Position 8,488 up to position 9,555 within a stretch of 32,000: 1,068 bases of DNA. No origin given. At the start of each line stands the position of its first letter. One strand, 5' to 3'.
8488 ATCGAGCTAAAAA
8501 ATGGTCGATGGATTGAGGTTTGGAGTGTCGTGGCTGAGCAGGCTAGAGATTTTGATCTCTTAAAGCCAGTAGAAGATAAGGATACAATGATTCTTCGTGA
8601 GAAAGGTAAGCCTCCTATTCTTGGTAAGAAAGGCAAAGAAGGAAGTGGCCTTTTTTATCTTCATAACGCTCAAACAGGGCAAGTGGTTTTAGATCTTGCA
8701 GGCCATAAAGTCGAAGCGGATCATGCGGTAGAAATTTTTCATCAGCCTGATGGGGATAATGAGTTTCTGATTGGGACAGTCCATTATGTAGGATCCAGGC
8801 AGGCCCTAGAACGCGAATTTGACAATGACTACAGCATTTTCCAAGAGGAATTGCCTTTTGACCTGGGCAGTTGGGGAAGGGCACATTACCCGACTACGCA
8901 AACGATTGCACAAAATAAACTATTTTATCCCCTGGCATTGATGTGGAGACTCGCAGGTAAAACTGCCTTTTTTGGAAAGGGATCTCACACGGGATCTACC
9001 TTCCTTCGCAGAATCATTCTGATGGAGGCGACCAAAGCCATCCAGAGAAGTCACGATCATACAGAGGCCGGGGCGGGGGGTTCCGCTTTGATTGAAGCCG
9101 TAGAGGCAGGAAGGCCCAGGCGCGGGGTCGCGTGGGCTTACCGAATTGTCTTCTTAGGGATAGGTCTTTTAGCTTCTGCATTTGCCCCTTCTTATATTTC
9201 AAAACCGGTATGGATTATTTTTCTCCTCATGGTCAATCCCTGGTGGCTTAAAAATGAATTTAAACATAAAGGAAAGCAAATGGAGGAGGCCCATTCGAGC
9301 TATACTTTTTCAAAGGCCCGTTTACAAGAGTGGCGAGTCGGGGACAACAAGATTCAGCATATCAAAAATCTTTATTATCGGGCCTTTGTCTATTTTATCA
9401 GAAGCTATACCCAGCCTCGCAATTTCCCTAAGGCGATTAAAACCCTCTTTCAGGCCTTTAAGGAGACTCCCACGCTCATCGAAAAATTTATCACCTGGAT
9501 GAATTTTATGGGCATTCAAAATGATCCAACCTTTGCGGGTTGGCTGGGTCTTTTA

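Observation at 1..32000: Back-to-back giant envelope genes as a candidate undescribed cell-surface system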

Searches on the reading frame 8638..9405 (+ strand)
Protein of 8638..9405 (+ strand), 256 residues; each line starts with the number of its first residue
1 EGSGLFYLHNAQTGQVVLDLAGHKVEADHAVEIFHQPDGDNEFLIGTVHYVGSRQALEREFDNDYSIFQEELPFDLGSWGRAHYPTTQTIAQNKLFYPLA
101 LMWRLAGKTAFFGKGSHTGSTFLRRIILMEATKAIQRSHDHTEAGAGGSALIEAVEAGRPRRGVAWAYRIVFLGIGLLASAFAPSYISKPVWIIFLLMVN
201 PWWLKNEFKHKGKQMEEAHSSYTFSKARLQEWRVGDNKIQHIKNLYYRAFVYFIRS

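Call 55: search_solved_structures(query=A3, max_evalue=10, show_alignments=2)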
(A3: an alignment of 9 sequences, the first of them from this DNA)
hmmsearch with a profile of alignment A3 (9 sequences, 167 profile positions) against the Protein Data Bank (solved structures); distinct sequences matched with E-value up to 10: 2.
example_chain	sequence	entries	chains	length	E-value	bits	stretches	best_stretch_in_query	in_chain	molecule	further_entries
8rf9_A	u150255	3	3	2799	0.0036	20.3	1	27-161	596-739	Cyclic beta 1-2 glucan synthetase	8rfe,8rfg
8rf0_A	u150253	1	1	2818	0.0036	20.3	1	27-161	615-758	Cyclic beta-(1,2)-glucan synthase NdvB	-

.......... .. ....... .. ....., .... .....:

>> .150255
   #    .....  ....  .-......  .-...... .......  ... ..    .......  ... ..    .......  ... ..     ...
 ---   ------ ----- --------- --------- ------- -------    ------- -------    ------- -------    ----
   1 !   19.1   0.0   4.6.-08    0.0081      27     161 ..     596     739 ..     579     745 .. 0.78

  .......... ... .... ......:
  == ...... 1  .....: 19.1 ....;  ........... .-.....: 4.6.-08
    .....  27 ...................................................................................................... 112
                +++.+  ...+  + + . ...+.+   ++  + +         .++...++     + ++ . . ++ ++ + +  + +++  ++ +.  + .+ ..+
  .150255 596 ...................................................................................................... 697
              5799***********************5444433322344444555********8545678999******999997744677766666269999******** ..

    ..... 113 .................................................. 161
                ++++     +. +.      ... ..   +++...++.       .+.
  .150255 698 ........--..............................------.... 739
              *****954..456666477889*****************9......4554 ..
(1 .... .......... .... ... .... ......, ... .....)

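Call 97: search_protein_families(library=pfam, alignment_id=A3, max_evalue=1)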
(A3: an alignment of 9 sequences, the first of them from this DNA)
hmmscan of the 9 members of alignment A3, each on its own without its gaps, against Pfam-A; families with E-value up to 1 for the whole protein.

A. member 1, seq(256 aa): 0 families

B. families by the number of members that match (of 9 scanned): 2 families
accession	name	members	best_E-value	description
PF00535.33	Glycos_transf_2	1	0.00092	Glycosyl transferase family 2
PF16694.10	Cytochrome_P460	1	0.012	Cytochrome P460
